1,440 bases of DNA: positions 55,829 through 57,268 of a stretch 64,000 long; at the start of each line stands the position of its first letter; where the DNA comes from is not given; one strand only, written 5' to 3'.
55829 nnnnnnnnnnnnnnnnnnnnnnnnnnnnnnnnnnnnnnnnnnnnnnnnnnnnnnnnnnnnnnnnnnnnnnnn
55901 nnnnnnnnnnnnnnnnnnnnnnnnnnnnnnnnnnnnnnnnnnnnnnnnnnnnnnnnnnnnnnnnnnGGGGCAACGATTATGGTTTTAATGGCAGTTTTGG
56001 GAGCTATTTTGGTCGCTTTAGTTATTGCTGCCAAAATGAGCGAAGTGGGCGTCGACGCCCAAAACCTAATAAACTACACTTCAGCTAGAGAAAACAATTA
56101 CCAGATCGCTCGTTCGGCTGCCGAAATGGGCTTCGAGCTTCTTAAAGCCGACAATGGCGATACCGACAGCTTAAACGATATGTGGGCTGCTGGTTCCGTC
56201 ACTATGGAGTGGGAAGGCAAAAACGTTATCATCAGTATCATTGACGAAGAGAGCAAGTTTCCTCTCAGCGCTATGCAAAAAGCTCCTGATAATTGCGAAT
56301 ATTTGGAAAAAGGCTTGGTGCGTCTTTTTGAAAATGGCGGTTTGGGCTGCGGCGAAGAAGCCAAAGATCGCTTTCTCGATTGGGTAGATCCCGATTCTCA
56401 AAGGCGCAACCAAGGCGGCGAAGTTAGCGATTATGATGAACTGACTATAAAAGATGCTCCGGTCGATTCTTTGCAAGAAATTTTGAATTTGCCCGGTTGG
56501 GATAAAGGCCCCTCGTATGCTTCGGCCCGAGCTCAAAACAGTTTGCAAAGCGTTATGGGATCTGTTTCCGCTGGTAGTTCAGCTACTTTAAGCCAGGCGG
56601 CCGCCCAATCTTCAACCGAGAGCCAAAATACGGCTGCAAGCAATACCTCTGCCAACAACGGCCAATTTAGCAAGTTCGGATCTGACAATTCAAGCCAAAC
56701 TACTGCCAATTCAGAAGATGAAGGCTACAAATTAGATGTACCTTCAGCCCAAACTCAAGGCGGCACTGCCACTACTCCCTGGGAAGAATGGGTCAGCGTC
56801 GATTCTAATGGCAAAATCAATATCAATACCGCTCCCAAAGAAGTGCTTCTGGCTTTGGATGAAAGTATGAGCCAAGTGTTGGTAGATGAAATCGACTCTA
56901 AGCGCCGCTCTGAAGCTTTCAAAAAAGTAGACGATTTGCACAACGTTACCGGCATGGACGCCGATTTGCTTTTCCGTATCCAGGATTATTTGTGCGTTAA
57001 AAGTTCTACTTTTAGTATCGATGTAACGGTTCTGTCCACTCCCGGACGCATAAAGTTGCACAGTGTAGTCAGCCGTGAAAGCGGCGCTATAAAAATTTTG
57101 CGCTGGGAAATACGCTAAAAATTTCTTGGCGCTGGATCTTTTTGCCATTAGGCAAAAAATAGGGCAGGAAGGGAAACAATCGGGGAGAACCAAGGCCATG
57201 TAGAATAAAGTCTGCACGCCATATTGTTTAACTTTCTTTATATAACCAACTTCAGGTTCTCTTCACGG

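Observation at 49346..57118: Partner-switching module fused to a partial T2SS-like gene set with no secretin, ATPase or major pseudopilin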

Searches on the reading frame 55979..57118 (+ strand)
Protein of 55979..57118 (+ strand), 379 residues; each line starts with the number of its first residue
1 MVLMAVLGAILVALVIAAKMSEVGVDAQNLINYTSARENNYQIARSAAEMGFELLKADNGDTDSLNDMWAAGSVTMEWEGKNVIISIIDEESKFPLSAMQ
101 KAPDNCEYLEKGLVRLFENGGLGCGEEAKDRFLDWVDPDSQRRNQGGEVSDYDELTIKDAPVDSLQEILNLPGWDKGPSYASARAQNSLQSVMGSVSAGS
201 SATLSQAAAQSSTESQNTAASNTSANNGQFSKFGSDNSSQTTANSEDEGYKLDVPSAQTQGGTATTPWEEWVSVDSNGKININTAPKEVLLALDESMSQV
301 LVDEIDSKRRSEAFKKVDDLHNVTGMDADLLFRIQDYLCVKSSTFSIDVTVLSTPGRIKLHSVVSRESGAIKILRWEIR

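Call 4: search_protein_families(library=pfam, proteins=[window:55979-57118:+], max_evalue=0.1)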
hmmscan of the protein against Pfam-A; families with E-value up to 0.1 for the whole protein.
window:55979-57118:+ (379 aa): 3 families
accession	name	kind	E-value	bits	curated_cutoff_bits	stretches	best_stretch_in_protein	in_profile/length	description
PF03934.19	T2SSK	-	5.6e-08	33.5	24.2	1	280-328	1-49/63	Type II secretion system (T2SS), protein K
PF21687.3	T2SSK_1st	-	9.8e-08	33.1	26.2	1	105-176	15-92/107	Type II secretion system (T2SS), protein K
PF12836.13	HHH_3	-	0.00011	22.6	27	1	277-338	3-64/65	Helix-hairpin-helix motif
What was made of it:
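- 55979..57118 (+): GspK minor pseudopilin (379 aa); it starts directly with the hydrophobic helix, with no prepilin leader. T2SSK 5.6e-8 and T2SSK_1st 9.8e-8, both above gathering score (call 4).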

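Call 10: search_protein_families(library=ncbifam, proteins=[window:55979-57118:+], max_evalue=0.1)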
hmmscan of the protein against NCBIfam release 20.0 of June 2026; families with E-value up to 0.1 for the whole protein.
window:55979-57118:+ (379 aa): 3 families
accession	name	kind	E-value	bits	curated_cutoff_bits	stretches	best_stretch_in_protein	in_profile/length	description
NF037980.1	T2SS_GspK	equivalog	2.3e-27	96.4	130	2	1-175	4-193/307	type II secretion system minor pseudopilin GspK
TIGR01259.1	comE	subfamily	0.0025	17.8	152.35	1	273-340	53-120/120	comEA protein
TIGR00426.1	TIGR00426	subfamily_domain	0.055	13.5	53.1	0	278-339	6-68/69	competence protein ComEA helix-hairpin-helix repeat region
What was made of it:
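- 55979..57118 (+): NF037980 2.3e-27 (call 10).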

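Call 14: find_homologous_proteins(query=window:55979-57118:+)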
Query window:55979-57118:+ (379 aa): 108 proteins with E <= 0.001 among 7940 candidates.
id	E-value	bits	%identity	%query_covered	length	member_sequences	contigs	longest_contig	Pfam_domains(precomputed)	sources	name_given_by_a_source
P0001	1.1e-232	789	95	100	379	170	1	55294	PF21687.4,PF03934.20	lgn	-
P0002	3.1e-221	752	91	99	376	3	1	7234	PF21687.4,PF03934.20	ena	-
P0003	7.9e-212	721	86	100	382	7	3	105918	PF21687.4,PF03934.20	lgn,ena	-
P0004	4.3e-208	709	86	100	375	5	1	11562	PF21687.4,PF03934.20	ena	-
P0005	3.6e-180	617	75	100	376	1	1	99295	PF21687.4,PF03934.20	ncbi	ncbi:MAG: general secretion pathway protein GspK [Candidatus Bruticola sp.]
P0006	5.5e-179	613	74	100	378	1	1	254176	PF21687.4,PF03934.20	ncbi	ncbi:MAG: general secretion pathway protein GspK [Candidatus Bruticola sp.]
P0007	7.3e-142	491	62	100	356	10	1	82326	PF21687.4,PF03934.20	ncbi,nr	ncbi:MAG: general secretion pathway protein GspK [bacterium]|nr:general secretion pathway protein Gs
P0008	1.9e-141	489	61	100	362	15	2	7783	PF21687.4,PF03934.20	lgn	-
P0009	9.2e-135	468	58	100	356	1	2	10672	PF21687.4,PF12836.14,PF03934.20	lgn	-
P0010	9.4e-133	461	57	100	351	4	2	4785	PF21687.4,PF03934.20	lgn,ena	-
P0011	2.3e-132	460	57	100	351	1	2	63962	PF21687.4,PF03934.20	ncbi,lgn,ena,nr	ncbi:general secretion pathway protein GspK [bacterium]|nr:general secretion pathway protein GspK [b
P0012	6.9e-131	455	57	99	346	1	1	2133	PF21687.4,PF03934.20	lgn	-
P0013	3.0e-128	446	52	100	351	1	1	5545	PF21687.4,PF12836.14,PF03934.20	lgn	-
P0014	1.0e-125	438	53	100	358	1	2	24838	PF21687.4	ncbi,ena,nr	ncbi:general secretion pathway protein GspK [bacterium]|nr:general secretion pathway protein GspK [b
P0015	6.9e-108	379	50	100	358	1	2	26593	PF21687.4,PF03934.20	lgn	-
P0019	1.5e-102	362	47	100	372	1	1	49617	PF21687.4,PF03934.20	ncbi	-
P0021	6.1e-51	192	33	100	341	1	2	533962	PF21687.4,PF03934.20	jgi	jgi:general secretion pathway protein K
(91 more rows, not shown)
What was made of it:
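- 55979..57118 (+): 108 homologues, named GspK by their sources (call 14).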

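Call 18: find_encoding_contigs(protein=P0021, flank=10000, max_places=2)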
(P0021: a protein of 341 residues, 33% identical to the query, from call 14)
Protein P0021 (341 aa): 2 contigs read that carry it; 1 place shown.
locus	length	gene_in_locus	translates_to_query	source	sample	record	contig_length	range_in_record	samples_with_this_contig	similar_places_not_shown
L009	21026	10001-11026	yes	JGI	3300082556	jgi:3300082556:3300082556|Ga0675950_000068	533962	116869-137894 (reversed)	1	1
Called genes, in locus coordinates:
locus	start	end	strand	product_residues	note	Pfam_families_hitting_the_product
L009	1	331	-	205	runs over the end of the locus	-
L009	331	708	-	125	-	-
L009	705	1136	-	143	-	PF22091:DUF6941 (weak)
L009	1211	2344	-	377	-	-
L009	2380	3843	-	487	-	PF00069:Pkinase, PF07714:PK_Tyr_Ser-Thr, PF01636:APH (faint)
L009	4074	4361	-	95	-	-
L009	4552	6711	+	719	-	PF00515:TPR_1 (faint), PF07719:TPR_2 (faint), PF13181:TPR_8 (faint), PF13428:TPR_14 (faint), PF17874:TPR_MalT (weak), PF13424:TPR_12 (weak), PF17874:TPR_MalT (weak), PF13424:TPR_12, +1 more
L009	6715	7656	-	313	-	PF13180:PDZ_2 (faint)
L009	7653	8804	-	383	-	-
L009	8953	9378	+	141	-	-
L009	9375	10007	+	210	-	PF11612:T2SSJ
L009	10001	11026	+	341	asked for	PF21687:T2SSK_1st (weak), PF03934:T2SSK (weak)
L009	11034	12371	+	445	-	PF14450:FtsA (weak)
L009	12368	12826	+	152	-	-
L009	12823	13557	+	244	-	-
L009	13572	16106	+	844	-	PF21305:type_II_gspD_N0, PF03958:Secretin_N, PF00263:Secretin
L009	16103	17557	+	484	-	PF05157:MshEN, PF00437:T2SSE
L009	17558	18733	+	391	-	PF28597:T2SSF_N, PF00482:T2SSF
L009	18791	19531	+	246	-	PF09865:DUF2092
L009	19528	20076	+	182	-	PF20125:DUF6515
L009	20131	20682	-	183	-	-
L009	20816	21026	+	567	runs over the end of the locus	PF00924:MS_channel_2nd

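Call 19: find_encoding_contigs(protein=P0007, flank=10000, max_places=2)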
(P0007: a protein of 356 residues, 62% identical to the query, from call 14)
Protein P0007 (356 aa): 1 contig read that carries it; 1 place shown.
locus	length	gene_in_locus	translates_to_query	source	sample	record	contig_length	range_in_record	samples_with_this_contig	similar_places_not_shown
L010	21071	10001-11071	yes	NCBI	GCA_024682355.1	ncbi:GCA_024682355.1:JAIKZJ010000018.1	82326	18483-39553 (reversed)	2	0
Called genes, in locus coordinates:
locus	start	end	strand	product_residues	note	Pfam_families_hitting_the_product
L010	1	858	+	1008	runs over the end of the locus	PF13393:tRNA-synt_His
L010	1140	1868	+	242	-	PF00106:adh_short, PF13561:adh_short_C2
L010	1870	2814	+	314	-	PF20539:DUF6754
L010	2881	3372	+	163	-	-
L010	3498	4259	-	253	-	PF01061:ABC2_membrane, PF12698:ABC2_membrane_3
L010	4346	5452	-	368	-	PF00005:ABC_tran, PF13304:AAA_21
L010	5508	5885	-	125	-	-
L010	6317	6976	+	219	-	PF03483:B3_4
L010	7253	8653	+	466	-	-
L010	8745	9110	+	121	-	PF07963:N_methyl (weak)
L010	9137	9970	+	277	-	PF11612:T2SSJ (weak)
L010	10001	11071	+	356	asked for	PF21687:T2SSK_1st (weak), PF03934:T2SSK (weak)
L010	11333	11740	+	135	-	-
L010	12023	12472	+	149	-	-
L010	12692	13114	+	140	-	-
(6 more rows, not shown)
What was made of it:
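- On Type II secretion system (Gsp): The identities as I and J rest on size, order and the T2SSJ hits on orthologues (calls 18, 19).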

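Call 20: find_encoding_contigs(protein=P0019, flank=10000, max_places=2)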
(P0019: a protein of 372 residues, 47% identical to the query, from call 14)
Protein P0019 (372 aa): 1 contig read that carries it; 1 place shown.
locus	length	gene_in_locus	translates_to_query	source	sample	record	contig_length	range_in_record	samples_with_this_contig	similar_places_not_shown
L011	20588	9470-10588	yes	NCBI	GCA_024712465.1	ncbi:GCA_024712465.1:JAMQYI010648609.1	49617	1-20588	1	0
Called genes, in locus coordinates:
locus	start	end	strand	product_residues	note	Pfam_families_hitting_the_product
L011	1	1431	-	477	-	?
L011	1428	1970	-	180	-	PF10816:DUF2760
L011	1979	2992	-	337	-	PF01300:Sua5_yciO_yrdC, PF03481:Sua5_C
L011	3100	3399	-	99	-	PF13451:zf_Tbcl, PF23477:zf_Tbcl_2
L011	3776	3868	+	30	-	-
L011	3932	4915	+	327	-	PF13487:HD_5, PF01966:HD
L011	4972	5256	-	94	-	PF04026:SpoVG (weak)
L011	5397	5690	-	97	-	PF04026:SpoVG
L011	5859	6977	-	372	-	-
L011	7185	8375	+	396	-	-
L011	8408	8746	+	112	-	-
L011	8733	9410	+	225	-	-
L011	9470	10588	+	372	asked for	PF03934:T2SSK (faint), PF21687:T2SSK_1st (faint)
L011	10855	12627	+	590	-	-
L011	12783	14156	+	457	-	-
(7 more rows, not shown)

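Call 23: find_homologous_proteins(query=L009:13572-16106:+, max_evalue=1e-10)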
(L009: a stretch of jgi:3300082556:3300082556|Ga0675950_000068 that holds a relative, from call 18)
Query L009:13572-16106:+ (844 aa): 130 proteins with E <= 1e-10 among 8000 candidates; the best 120 are listed.
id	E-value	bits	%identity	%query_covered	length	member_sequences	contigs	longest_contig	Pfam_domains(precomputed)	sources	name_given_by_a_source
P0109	0.0e+0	1575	85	95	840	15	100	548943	PF21305.3,PF03958.23,PF00263.27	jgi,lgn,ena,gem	-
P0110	0.0e+0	1571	84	100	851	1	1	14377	PF21305.3,PF03958.23,PF00263.27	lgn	-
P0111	0.0e+0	1570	85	100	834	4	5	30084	PF21305.3,PF03958.23,PF00263.27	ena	-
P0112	0.0e+0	1515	82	100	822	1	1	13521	PF21305.3,PF03958.23,PF00263.27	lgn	-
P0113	0.0e+0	1514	82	100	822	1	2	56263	PF21305.3,PF03958.23,PF00263.27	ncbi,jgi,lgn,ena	ncbi:MAG: type II secretion system secretin GspD [Vulcanimicrobiota bacterium]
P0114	0.0e+0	1479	80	100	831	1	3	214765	PF21305.3,PF03958.23,PF00263.27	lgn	-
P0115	0.0e+0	1457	79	100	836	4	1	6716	PF21305.3,PF03958.23,PF00263.27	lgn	-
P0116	0.0e+0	1444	80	95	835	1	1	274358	PF21305.3,PF03958.23,PF00263.27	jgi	jgi:general secretion pathway protein D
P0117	0.0e+0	1434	79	95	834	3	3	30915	PF21305.3,PF03958.23,PF00263.27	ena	-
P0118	0.0e+0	1422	75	100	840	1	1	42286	PF21305.3,PF03958.23,PF00263.27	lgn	-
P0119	0.0e+0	1411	76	100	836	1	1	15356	PF21305.3,PF03958.23,PF00263.27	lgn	-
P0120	0.0e+0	1405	77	98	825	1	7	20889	PF21305.3,PF03958.23,PF00263.27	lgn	-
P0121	0.0e+0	1402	76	100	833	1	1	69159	PF21305.3,PF03958.23,PF00263.27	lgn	-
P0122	0.0e+0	1389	74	100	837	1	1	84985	PF21305.3,PF03958.23,PF00263.27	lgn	-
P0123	0.0e+0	1383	77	100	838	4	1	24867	PF21305.3,PF03958.23,PF00263.27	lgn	-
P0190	1.4e-184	634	44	85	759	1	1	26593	PF21305.3,PF03958.23,PF00263.27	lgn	-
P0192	9.5e-179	614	44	85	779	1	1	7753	PF21305.3,PF03958.23,PF00263.27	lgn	-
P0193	2.3e-177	610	45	79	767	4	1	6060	PF21305.3,PF03958.23,PF00263.27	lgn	-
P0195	1.2e-175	604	43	81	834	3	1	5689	PF21305.3,PF03958.23,PF00263.27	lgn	-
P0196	6.7e-172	592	44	79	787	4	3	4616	PF21305.3,PF03958.23,PF00263.27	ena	-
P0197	3.3e-169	583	44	78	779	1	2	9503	PF21305.3,PF03958.23,PF00263.27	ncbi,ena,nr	ncbi:type II secretion system secretin GspD [bacterium]|nr:type II secretion system secretin GspD [b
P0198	3.3e-169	583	44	79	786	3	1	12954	PF21305.3,PF03958.23,PF00263.27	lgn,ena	-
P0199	4.7e-169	582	43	78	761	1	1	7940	PF21305.3,PF03958.23,PF00263.27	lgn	-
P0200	6.0e-166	572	42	78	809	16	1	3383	PF21305.3,PF03958.23,PF00263.27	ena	-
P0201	6.9e-166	572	43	77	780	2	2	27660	PF21305.3,PF03958.23,PF00263.27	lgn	-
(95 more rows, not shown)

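Call 24: find_encoding_contigs(protein=P0190, flank=10000, max_places=2)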
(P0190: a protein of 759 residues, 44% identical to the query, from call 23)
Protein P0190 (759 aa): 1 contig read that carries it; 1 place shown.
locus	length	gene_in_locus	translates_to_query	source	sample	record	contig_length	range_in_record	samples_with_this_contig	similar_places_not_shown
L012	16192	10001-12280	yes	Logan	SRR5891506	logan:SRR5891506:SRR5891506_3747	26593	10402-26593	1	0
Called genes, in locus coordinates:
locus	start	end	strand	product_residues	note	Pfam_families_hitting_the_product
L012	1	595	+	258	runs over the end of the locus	PF00005:ABC_tran, PF02463:SMC_N (faint)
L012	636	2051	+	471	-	PF19295:SufBD_N, PF01458:SUFBD_core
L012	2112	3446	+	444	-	PF01458:SUFBD_core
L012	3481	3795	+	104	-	PF00355:Rieske, PF13806:Rieske_2 (weak)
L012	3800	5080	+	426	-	PF00155:Aminotran_1_2, PF00266:Aminotran_5, PF01041:DegT_DnrJ_EryC1 (weak)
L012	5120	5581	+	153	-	PF01592:NifU_N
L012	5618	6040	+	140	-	PF01883:FeS_assembly_P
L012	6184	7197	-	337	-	-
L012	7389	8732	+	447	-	PF11104:PilM_2 (faint), PF14450:FtsA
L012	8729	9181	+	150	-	-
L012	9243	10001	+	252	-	-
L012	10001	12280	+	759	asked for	PF21305:type_II_gspD_N0, PF03958:Secretin_N, PF00263:Secretin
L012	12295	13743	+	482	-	PF05157:MshEN, PF00437:T2SSE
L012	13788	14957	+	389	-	PF28597:T2SSF_N, PF00482:T2SSF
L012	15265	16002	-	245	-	-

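Call 25: find_encoding_contigs(protein=P0201, flank=10000, max_places=3)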
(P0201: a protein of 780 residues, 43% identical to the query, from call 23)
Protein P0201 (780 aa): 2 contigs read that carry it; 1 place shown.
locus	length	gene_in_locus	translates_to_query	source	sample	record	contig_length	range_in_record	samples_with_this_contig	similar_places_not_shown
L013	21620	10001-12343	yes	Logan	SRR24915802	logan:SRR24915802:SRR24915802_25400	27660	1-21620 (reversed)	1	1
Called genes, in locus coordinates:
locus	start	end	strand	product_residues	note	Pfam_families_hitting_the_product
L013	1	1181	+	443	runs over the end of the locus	PF00266:Aminotran_5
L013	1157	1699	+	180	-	PF01592:NifU_N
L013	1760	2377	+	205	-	PF01883:FeS_assembly_P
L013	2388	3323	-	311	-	-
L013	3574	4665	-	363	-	-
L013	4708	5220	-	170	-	-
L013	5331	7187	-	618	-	-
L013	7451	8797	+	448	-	PF11104:PilM_2, PF14450:FtsA (weak)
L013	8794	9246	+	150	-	-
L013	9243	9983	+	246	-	-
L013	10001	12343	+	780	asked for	PF21305:type_II_gspD_N0, PF03958:Secretin_N, PF00263:Secretin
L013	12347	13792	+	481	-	PF05157:MshEN (faint), PF00437:T2SSE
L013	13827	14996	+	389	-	PF28597:T2SSF_N, PF00482:T2SSF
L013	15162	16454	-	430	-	PF02812:ELFV_dehydrog_N, PF00208:ELFV_dehydrog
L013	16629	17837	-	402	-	PF01546:Peptidase_M20, PF07687:M20_dimer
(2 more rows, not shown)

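Call 26: find_encoding_contigs(protein=P0198, flank=10000, max_places=3)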
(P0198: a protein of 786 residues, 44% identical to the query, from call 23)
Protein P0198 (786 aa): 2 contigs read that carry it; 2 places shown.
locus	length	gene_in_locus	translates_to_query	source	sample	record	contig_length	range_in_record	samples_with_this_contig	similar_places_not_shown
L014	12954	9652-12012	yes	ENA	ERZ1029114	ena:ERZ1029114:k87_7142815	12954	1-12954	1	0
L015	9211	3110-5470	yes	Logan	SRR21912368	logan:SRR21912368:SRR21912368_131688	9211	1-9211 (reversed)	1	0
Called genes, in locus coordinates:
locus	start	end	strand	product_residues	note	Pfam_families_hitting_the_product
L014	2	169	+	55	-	?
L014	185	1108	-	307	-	-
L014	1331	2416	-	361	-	-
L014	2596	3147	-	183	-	-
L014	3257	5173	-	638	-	-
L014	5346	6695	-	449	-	PF08238:Sel1 (weak), PF19789:DUF6273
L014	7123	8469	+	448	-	PF11104:PilM_2, PF14450:FtsA (weak)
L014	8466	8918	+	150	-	-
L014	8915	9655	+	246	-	-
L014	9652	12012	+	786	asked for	PF21305:type_II_gspD_N0, PF03958:Secretin_N, PF00263:Secretin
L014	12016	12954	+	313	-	?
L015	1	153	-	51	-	?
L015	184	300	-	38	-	-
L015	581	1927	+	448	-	PF11104:PilM_2, PF14450:FtsA (weak)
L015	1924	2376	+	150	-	-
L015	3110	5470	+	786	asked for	PF21305:type_II_gspD_N0, PF03958:Secretin_N, PF00263:Secretin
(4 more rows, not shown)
